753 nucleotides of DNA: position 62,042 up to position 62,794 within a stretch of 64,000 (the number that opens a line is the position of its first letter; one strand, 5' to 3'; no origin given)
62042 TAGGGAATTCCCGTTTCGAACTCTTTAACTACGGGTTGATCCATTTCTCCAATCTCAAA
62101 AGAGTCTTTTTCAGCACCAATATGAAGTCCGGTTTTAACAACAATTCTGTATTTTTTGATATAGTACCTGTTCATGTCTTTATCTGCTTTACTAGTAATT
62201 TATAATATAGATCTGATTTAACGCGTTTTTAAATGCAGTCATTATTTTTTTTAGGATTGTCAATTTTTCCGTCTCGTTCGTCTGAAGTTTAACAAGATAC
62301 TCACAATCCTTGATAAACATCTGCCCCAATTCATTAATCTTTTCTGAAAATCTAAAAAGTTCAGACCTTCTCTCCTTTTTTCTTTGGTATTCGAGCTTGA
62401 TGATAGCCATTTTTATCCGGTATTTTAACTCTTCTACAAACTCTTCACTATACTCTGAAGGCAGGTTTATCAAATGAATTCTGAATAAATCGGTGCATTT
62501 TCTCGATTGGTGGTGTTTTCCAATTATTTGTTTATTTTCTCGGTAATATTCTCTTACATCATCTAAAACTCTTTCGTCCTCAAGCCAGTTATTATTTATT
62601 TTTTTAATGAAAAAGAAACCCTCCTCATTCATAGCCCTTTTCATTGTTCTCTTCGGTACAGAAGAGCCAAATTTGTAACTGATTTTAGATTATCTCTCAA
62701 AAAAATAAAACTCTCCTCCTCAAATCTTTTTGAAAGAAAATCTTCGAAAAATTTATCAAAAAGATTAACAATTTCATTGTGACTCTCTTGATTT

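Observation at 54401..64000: Type III-A (Csm) CRISPR-Cas locus with adaptation module and Csm6 in a CPR-like reduced genome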

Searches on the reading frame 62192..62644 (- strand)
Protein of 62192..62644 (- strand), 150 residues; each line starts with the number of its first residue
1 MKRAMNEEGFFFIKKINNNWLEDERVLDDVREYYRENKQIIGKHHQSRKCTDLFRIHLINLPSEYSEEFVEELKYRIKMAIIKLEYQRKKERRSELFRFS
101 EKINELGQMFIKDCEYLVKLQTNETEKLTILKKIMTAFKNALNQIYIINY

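Call 9: search_protein_families(library=ncbifam, proteins=[window:62192-62644:-], max_evalue=0.01)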
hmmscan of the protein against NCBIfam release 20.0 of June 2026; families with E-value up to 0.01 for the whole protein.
window:62192-62644:- (150 aa): 0 families

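Call 10: search_protein_families(library=pfam, proteins=[window:62192-62644:-], max_evalue=0.01)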
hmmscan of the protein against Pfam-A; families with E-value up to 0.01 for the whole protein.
window:62192-62644:- (150 aa): 0 families

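Call 11: search_protein_families(library=padloc, proteins=[window:62192-62644:-], max_evalue=0.01)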
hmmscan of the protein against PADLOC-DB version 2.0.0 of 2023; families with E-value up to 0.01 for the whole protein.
window:62192-62644:- (150 aa): 0 families
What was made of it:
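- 62192..62644 (-): Probable, highly divergent csm2/cas11 small subunit (150 aa). No HMM hit (calls 9-11).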

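Call 12: find_encoding_contigs(protein=window:62192-62644:-, flank=10000, max_places=6)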
Protein window:62192-62644:- (150 aa): 1 contig read that carries it; 1 place shown.
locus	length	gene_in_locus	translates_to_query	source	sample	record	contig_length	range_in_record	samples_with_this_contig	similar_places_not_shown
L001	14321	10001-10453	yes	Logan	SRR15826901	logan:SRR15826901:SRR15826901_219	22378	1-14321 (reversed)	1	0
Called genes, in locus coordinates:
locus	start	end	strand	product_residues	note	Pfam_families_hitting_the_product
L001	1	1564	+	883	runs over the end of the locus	PF07517:SecA_DEAD, PF01043:SecA_PP_bind, PF21090:P-loop_SecA, PF07516:SecA_SW, PF02810:SEC-C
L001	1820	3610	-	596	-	PF13522:GATase_6, PF13537:GATase_7, PF01380:SIS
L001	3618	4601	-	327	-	PF02739:5_3_exonuc_N, PF01367:5_3_exonuc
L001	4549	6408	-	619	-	PF00004:AAA, PF07728:AAA_5, PF17862:AAA_lid_3, PF01434:Peptidase_M41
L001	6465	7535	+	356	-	PF01300:Sua5_yciO_yrdC, PF02367:TsaE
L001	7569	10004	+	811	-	PF01966:HD (weak), PF18211:Csm1_B, PF22335:Cas10-Cmr2_palm2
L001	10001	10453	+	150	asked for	-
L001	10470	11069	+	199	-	PF03787:RAMPs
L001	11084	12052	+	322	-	PF03787:RAMPs (faint)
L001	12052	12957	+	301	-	-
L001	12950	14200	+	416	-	-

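Call 15: search_protein_families(library=ncbifam, proteins=[L001:7569-10004:+, L001:6465-7535:+, L001:4549-6408:-, L001:3618-4601:-], max_evalue=0.001)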
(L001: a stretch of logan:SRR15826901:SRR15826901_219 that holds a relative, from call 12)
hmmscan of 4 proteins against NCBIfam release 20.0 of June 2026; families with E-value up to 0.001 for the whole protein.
L001:7569-10004:+ (811 aa): 2 families
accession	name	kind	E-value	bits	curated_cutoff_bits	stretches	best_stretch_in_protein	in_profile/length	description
TIGR02578.2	cas_TM1811_Csm1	equivalog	5e-111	372.6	170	1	8-758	4-714/753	type III-A CRISPR-associated protein Cas10/Csm1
TIGR02577.1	cas_TM1794_Cmr2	equivalog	9.3e-11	41.2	79.4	1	536-675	362-510/510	type III-B CRISPR-associated protein Cas10/Cmr2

L001:6465-7535:+ (356 aa): 5 families
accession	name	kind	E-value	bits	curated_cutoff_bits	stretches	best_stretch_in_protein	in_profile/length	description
TIGR00057.1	TIGR00057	equivalog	2.6e-54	183.5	123.2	1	7-202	4-194/202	L-threonylcarbamoyladenylate synthase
NF007919.1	PRK10634.1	equivalog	4.6e-26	91.4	175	1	20-189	3-170/176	L-threonylcarbamoyladenylate synthase type 1 TsaC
TIGR00150.1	T6A_YjeE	equivalog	9.2e-20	70.9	60.1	1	224-339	11-120/135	tRNA (adenosine(37)-N6)-threonylcarbamoyltransferase complex ATPase subunit type 1 TsaE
NF007931.0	PRK10646.1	equivalog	4.9e-10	39.6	246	1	223-329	16-118/153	tRNA (adenosine(37)-N6)-threonylcarbamoyltransferase complex ATPase subunit type 1 TsaE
TIGR00143.1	hypF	equivalog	1.2e-09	36.9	466.1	1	35-158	214-336/741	carbamoyltransferase HypF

L001:4549-6408:- (619 aa): 23 families
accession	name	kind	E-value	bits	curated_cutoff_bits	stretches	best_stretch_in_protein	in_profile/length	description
TIGR01241.2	FtsH_fam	equivalog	7.5e-226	751.5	600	1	25-603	5-598/598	ATP-dependent zinc metalloprotease FtsH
NF008004.0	PRK10733.1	equivalog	5e-161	536.9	1008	1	21-611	10-597/644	ATP-dependent zinc metalloprotease FtsH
NF003069.1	PRK03992.1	subfamily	3.5e-89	299.6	500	1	166-412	127-374/379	proteasome-activating nucleotidase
TIGR01242.2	TIGR01242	subfamily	2.4e-84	283.4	500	1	166-412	110-357/362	proteasome-activating nucleotidase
TIGR01243.1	CDC48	subfamily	1.1e-77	262.1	802.65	1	164-431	447-693/733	CDC48 family AAA ATPase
NF047747.1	PrtsmActNtasePan2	equivalog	1.7e-74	251.5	700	1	166-411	147-393/397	proteasome-activating nucleotidase Pan2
NF047748.1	PrtsmActNtasePan1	equivalog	2.4e-72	244.2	750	1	166-415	144-394/405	proteasome-activating nucleotidase Pan1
TIGR03689.1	pup_AAA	equivalog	6.4e-41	140.6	504.75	1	167-358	179-384/512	proteasome ATPase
NF041006.2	cell_div_CdvC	equivalog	2.6e-39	135.2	650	1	162-397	95-329/370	cell division protein CdvC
NF042959.1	IteA_antiphage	equivalog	9.6e-36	123.7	510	1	176-426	98-339/367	anti-phage ATPase IteA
NF003229.0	PRK04195.1-5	equivalog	3.5e-10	39.2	280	1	169-276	16-117/413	replication factor C large subunit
NF003745.1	PRK05342.1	equivalog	3.1e-07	29.6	359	1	205-278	111-190/418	ATP-dependent Clp protease ATP-binding subunit ClpX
TIGR00382.1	clpX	equivalog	5e-07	29.1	370.75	1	203-277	117-197/414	ATP-dependent protease ATP-binding subunit ClpX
TIGR00390.1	hslU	equivalog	4.1e-06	26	362.45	1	202-258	46-104/441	ATP-dependent protease ATPase subunit HslU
NF003230.0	PRK04195.1-6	equivalog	3e-05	22.9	441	1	171-236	15-72/494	replication factor C large subunit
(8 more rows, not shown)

L001:3618-4601:- (327 aa): 7 families
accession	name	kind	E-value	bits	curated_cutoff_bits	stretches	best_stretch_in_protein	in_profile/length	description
NF004397.1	PRK05755.1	equivalog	6.1e-90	303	720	1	12-317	1-305/889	DNA polymerase I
TIGR00593.1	pola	equivalog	9.8e-90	302.1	600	1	14-320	1-309/890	DNA polymerase I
NF011547.0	PRK14976.1-4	equivalog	5.3e-78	262.2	305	1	11-291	1-286/291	5'-3' exonuclease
NF011545.0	PRK14976.1-2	equivalog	3.7e-50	170.8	434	1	9-284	4-283/287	5'-3' exonuclease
NF011546.0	PRK14976.1-3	equivalog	1.5e-49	168.9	347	1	12-286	3-283/297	5'-3' exonuclease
NF007017.0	PRK09482.1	equivalog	1.5e-43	149.3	261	1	11-271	2-255/257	flap endonuclease Xni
TIGR03674.1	fen_arch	equivalog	3.6e-05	23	351.95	1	173-241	214-282/338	flap endonuclease-1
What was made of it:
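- On Type III-A (Csm) CRISPR-Cas: Cmr2 scores 41.2 against 79.4 (call 15).
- The Cas10 Csm1 equivalog scores far above its cut-off, and Cmr2 scores below its own (call 15).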

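Call 18: find_homologous_proteins(query=L001:7569-10001:+, max_evalue=1e-10)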
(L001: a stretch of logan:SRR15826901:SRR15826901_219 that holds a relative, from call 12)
Query L001:7569-10001:+ (811 aa): 22 proteins with E <= 1e-10 among 8000 candidates.
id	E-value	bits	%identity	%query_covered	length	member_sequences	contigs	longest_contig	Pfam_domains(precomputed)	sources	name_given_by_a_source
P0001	0.0e+0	1795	100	100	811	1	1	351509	PF22335.2,PF01966.29,PF18211.8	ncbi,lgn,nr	ncbi:MAG: type III-A CRISPR-associated protein Cas10/Csm1 [Patescibacteria group bacterium]|nr:type 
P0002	7.3e-224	764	49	98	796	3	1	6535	PF22335.2,PF18211.8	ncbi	ncbi:MAG: type III-A CRISPR-associated protein Cas10/Csm1 [Microgenomates group bacterium]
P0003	2.4e-144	501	38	96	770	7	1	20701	PF22335.2,PF01966.29,PF18211.8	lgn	-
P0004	3.4e-141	490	38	100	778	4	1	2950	PF22335.2,PF18211.8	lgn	-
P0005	2.1e-136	475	39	100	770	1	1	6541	PF22335.2,PF01966.29,PF18211.8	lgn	-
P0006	9.2e-136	473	38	100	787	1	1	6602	PF22335.2,PF01966.29,PF18211.8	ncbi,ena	-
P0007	3.9e-123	431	36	100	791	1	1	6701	PF22335.2,PF18211.8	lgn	-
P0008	1.3e-107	379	35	100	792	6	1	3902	PF22335.2,PF18211.8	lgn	-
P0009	5.4e-31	126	26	29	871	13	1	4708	PF22335.2,PF18211.8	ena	-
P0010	8.1e-29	119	24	93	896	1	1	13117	PF22335.2,PF18211.8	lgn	-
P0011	3.3e-25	107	31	24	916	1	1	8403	PF22335.2,PF18211.8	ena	-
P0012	1.1e-24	105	34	18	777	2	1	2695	PF22335.2,PF18211.8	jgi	jgi:CRISPR-associated protein Csm1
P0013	1.5e-22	98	23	95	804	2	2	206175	PF22335.2,PF01966.29,PF18211.8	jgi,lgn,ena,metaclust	metaclust:\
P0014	2.5e-22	97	24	82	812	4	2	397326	PF22335.2,PF01966.29,PF18182.7,PF18211.8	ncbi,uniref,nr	ncbi:TPA: type III-A CRISPR-associated protein Cas10/Csm1 [candidate division WOR-3]|uniref:CRISPR s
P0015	8.2e-21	92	24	84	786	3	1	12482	PF22335.2,PF01966.29,PF18211.8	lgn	-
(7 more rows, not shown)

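Call 20: find_related_loci(query=A2, collection=genome_contigs, flank=10000)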
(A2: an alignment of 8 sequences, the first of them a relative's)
Query A2 (811 aa) in genome_contigs; peptide patterns used: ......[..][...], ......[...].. (x = any residue, [..] = any of these).
529 stretches matched a pattern; 329 encode a relative of the query (tblastn E <= 1e-3); the best 80 are kept; 80 distinct loci.
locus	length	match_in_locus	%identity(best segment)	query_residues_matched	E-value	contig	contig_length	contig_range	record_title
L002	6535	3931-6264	49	15-810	0e+0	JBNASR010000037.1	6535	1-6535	MAG: Microgenomates group bacterium isolate Kamch4336-1-MF-21 bin4.fa-37, whole genome shotgun sequence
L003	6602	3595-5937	38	1-809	2e-147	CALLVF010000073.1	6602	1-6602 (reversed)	MAG: uncultured Patescibacteria group bacterium isolate L1_Bin_METABAT__168_1 genome assembly, contig: c_000000331042, w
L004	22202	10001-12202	38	1-777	1e-145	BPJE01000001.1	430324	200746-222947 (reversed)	MAG: Patescibacteria group bacterium KatS3mg092 DNA, contig_17824, whole genome shotgun sequence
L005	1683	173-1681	44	15-530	2e-130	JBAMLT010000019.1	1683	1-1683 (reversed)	MAG: Caldisericota bacterium isolate MAG12 ExploCarb_3808S_S2_11457_length_1683_cov_1, whole genome shotgun sequence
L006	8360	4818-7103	32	11-811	2e-100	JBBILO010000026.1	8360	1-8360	MAG: Candidatus Roizmanbacteria bacterium isolate QNS170220_bin_210 NODE_1246_length_8360_cov_7.88157, whole genome shot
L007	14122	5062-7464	25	1-772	3e-50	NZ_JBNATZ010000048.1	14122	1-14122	MAG: Desulfofundulus sp. isolate Kamch4342-3A-MB-06 bin6.fa-48, whole genome shotgun sequence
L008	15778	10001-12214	24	7-725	1e-47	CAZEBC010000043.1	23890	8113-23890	MAG TPA_asm: uncultured bacterium isolate binchicken_co107_64 genome assembly, contig: NODE_5278_length_23890_cov_10.292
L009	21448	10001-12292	25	7-750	8e-47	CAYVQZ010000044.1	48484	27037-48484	MAG TPA_asm: uncultured bacterium isolate binchicken_co17_451 genome assembly, contig: NODE_2205_length_48484_cov_25.910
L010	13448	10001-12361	26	2-727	5e-45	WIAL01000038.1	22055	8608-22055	MAG: Hydrogenothermaceae bacterium isolate S21_4_esom k251_3157, whole genome shotgun sequence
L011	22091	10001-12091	26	7-718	8e-45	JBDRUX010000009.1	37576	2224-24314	MAG: candidate division WOR-3 bacterium isolate SZTDM-2_201709_bins_204 SZTDM-2_201709_bins_204_scaffold_9, whole genome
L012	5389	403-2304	26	8-676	2e-44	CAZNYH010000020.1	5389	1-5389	MAG TPA_asm: uncultured archaeon isolate binchicken_co219_41 genome assembly, contig: k141_589975, whole genome shotgun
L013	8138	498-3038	26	7-767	9e-43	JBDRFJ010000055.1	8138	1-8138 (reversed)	MAG: Pseudomonadota bacterium isolate MEGAHIT-group-1.368 k141_9823357, whole genome shotgun sequence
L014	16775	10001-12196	24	8-722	5e-42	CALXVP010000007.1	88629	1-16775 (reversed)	MAG: uncultured Alphaproteobacteria bacterium isolate BRZ_DT__bin56 genome assembly, contig: BRZ_DT__NODE_209_length_886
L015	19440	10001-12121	24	7-718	1e-41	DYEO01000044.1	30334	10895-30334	MAG TPA_asm: Dethiobacter sp. isolate Tomsk_51_21 Tomsk_k141_43053, whole genome shotgun sequence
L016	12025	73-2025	25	7-676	3e-41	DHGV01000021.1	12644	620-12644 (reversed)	MAG TPA_asm: Pelotomaculum sp. UBA4789 UBA4789_contig_51731, whole genome shotgun sequence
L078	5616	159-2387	24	5-706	1e-29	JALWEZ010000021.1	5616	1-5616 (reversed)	MAG: Candidatus Moraniibacteriota bacterium isolate T11_metabat2_scaf2bin.017 T11_NODE_11273_length_5616_cov_1.606121, w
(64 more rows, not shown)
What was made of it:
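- Closest known: Type III-A systems of hot-spring Candidatus Roizmanbacteria. Same: A Roizmanbacteria Cas10 is among the closest relatives (L006, 32% identity; call 20).
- One 1.7-kb Cas10-bearing contig of this clade is binned as Caldisericota (L005, call 20). The closest Cas10 relatives are themselves CPR (calls 18, 20).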

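Call 29: search_solved_structures(query=window:62192-62644:-, max_evalue=10)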
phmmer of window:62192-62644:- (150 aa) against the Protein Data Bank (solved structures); distinct sequences matched with E-value up to 10: 3.
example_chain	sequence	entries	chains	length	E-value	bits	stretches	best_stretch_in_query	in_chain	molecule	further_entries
2b30_A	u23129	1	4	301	0.095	16.2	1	15-80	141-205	Pvivax hypothetical protein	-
8kd9_A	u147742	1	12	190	0.38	14.2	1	58-94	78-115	RNA-free ribonuclease P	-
7f3e_E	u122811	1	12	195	0.61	13.5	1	58-90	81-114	RNA-free ribonuclease P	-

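Call 33: search_solved_structures(query=A3, max_evalue=10)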
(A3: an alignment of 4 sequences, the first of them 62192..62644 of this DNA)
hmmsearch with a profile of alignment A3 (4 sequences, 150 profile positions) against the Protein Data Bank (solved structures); distinct sequences matched with E-value up to 10: 2.
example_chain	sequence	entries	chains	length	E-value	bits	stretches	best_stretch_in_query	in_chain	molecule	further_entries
8wtb_B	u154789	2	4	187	1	12.8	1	39-65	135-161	Protein-arginine kinase activator protein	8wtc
7sc7_AK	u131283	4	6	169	1.3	12.5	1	10-65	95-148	Allophycocyanin subunit beta-18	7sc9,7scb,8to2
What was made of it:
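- Tried and rejected: Neither the single sequence nor the 4-sequence profile gave a meaningful hit (calls 29, 33).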

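Call 37: predict_structure(protein=window:62192-62644:-)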
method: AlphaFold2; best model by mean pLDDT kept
length: 150 residues; sequences in the alignment: 1
mean_pLDDT: 50.9   pTM: 0.40
mean pLDDT of the five models: 50.9, 47.9, 45.8, 45.0, 41.4
residues with pLDDT >= 90: 0; 70-90: 36; 50-70: 33; < 50: 81
segments of 3 or more residues with pLDDT < 50: 1-66, 86-88, 148-150
pLDDT, mean of each block of 10 residues (from residue 1): 28 30 42 40 34 36 47 52 49 52 69 75 78 76 55
secondary structure, 60 per line:
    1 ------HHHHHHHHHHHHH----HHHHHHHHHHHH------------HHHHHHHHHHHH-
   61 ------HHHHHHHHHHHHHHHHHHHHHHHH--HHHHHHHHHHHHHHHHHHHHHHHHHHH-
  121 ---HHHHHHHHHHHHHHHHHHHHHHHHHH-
elements in order: H7-19 H24-35 H48-59 H67-90 H93-119 H124-149
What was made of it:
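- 62192..62644 (-): The single-sequence model is all-helical but of low confidence (call 37).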

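Call 40: search_protein_families(library=pfam, alignment_id=A4, max_evalue=0.001)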
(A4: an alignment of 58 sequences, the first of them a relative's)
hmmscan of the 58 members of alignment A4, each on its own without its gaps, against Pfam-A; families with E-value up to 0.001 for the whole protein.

A. member 1, L007:7518-8081:+ (188 aa): 1 family
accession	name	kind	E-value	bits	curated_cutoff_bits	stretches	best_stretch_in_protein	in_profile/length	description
PF03750.18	Csm2_III-A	-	1.4e-16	61.7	24.8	1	69-182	4-114/115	Csm2 Type III-A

B. families by the number of members that match (of 58 scanned): 3 families
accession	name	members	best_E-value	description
PF03750.18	Csm2_III-A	53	6.4e-32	Csm2 Type III-A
PF01724.21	DUF29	1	2.3e-52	Domain of unknown function DUF29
PF02002.24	TFIIE_alpha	1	0.00062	TFIIE alpha subunit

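Call 58: search_protein_families(library=ncbifam, proteins=[L007:8032-8769:+, L007:8772-9707:+, L007:9701-11077:+, L011:12861-13547:+, L011:13551-14438:+, L011:14450-15673:+, L078:3294-4073:+, L078:4079-5014:+, L004:13359-14303:+, L004:14300-15175:+], max_evalue=0.00001)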
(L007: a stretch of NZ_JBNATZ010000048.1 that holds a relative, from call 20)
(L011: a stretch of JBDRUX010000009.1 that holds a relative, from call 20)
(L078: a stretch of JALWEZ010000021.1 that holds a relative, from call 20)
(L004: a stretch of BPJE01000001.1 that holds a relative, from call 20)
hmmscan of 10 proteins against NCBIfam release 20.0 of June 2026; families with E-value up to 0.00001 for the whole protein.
L007:8032-8769:+ (245 aa): 4 families
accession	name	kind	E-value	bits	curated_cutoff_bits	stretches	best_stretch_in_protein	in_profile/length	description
TIGR02582.1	cas7_TM1809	equivalog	3.2e-67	226.4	90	1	25-229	2-203/203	type III-A CRISPR-associated RAMP protein Csm3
TIGR02581.1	cas_cyan_RAMP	equivalog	3.2e-19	69.5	108.05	2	26-83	3-58/216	type III CRISPR-associated RAMP protein Csx7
TIGR02580.1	cas_RAMP_Cmr4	equivalog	3.6e-14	53.3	87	1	33-117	5-76/283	type III-B CRISPR module RAMP protein Cmr4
TIGR01898.1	cas_TM1791_cmr6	equivalog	2.6e-07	31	51.1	0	53-87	19-53/195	type III-B CRISPR module RAMP protein Cmr6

L007:8772-9707:+ (311 aa): 1 family
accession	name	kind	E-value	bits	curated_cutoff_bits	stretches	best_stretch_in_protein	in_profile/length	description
TIGR01903.2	cas5_csm4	equivalog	6e-34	117.8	55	1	18-303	26-303/304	type III-A CRISPR-associated RAMP protein Csm4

L007:9701-11077:+ (458 aa): 2 families
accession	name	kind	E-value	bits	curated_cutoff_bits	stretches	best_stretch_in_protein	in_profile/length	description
TIGR02672.2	cas_csm6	equivalog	9.3e-22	77.7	150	1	3-416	1-391/433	type III-A CRISPR-associated CARF protein Csm6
TIGR02710.1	TIGR02710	equivalog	1.4e-09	37.4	83.9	0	199-311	165-289/384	TIGR02710 family CRISPR-associated CARF protein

L011:12861-13547:+ (228 aa): 5 families
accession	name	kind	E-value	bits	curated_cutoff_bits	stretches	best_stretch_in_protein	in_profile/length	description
TIGR02582.1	cas7_TM1809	equivalog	2e-43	148.8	90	1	8-195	5-203/203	type III-A CRISPR-associated RAMP protein Csm3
TIGR02581.1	cas_cyan_RAMP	equivalog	6.4e-18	65.2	108.05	1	76-200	105-215/216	type III CRISPR-associated RAMP protein Csx7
TIGR02580.1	cas_RAMP_Cmr4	equivalog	6.6e-11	42.6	87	0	18-102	10-87/283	type III-B CRISPR module RAMP protein Cmr4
NF041225.1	Cas_III-E_gRAMP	equivalog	4.7e-07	27.6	700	1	121-200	506-582/1636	type III-E CRISPR-associated gRAMP effector Cas7-11e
TIGR01898.1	cas_TM1791_cmr6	equivalog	7.6e-06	26.2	51.1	0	12-65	2-53/195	type III-B CRISPR module RAMP protein Cmr6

L011:13551-14438:+ (295 aa): 1 family
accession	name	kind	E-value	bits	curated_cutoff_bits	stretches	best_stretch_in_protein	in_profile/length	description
TIGR01903.2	cas5_csm4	equivalog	2e-42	145.6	55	1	18-289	26-304/304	type III-A CRISPR-associated RAMP protein Csm4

L011:14450-15673:+ (407 aa): 1 family
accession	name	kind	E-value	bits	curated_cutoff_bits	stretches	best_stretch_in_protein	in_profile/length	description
TIGR02710.1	TIGR02710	equivalog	4e-65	220.2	83.9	1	15-388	2-377/384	TIGR02710 family CRISPR-associated CARF protein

L078:3294-4073:+ (259 aa): 4 families
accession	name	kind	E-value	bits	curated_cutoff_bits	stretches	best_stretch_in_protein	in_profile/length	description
TIGR02582.1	cas7_TM1809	equivalog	2.8e-60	203.8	90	1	15-229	3-203/203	type III-A CRISPR-associated RAMP protein Csm3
TIGR02581.1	cas_cyan_RAMP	equivalog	1.7e-11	44.2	108.05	0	141-233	133-214/216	type III CRISPR-associated RAMP protein Csx7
TIGR01898.1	cas_TM1791_cmr6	equivalog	1.1e-07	32.2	51.1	1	21-227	2-194/195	type III-B CRISPR module RAMP protein Cmr6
TIGR03986.1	TIGR03986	equivalog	7.9e-07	28.9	161.35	1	18-85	36-91/568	TIGR03986 family type III CRISPR-associated RAMP protein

L078:4079-5014:+ (311 aa): 1 family
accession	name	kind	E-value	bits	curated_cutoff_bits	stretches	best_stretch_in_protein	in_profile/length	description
TIGR01903.2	cas5_csm4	equivalog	8.1e-44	150.2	55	1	7-305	17-303/304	type III-A CRISPR-associated RAMP protein Csm4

L004:13359-14303:+ (314 aa): 1 family
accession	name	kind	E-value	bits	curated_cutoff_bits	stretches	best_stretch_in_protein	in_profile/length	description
TIGR01899.1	cas_TM1807_csm5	equivalog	1.8e-06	27.7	38.3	0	23-159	2-128/364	type III-A CRISPR-associated RAMP protein Csm5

L004:14300-15175:+ (291 aa): 1 family
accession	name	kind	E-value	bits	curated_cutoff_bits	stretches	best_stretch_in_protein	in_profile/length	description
TIGR01903.2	cas5_csm4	equivalog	2.2e-14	53.5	55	1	18-269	26-284/304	type III-A CRISPR-associated RAMP protein Csm4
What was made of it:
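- Closest known: Canonical type III-A Csm systems. Different: Gene order is csm3-csm5-csm4 rather than csm3-csm4-csm5; three other loci tested had csm3-csm4 (call 58).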

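Call 61: search_protein_representatives(protein=window:62192-62644:-)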
Query: 150 residues. Proteins with E-value up to 0.001 (for the whole library): 3; up to 1e-10: 2; up to 1e-30: 1. The best 3 are listed.
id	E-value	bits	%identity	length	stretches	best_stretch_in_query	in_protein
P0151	1.6e-39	151.5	59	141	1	8-150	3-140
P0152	1.2e-22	96.9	42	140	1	7-150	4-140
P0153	5.4e-05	39.7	37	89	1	67-150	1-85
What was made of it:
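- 62192..62644 (-): Only 3 relatives were found among 1.84 billion representatives (call 61).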
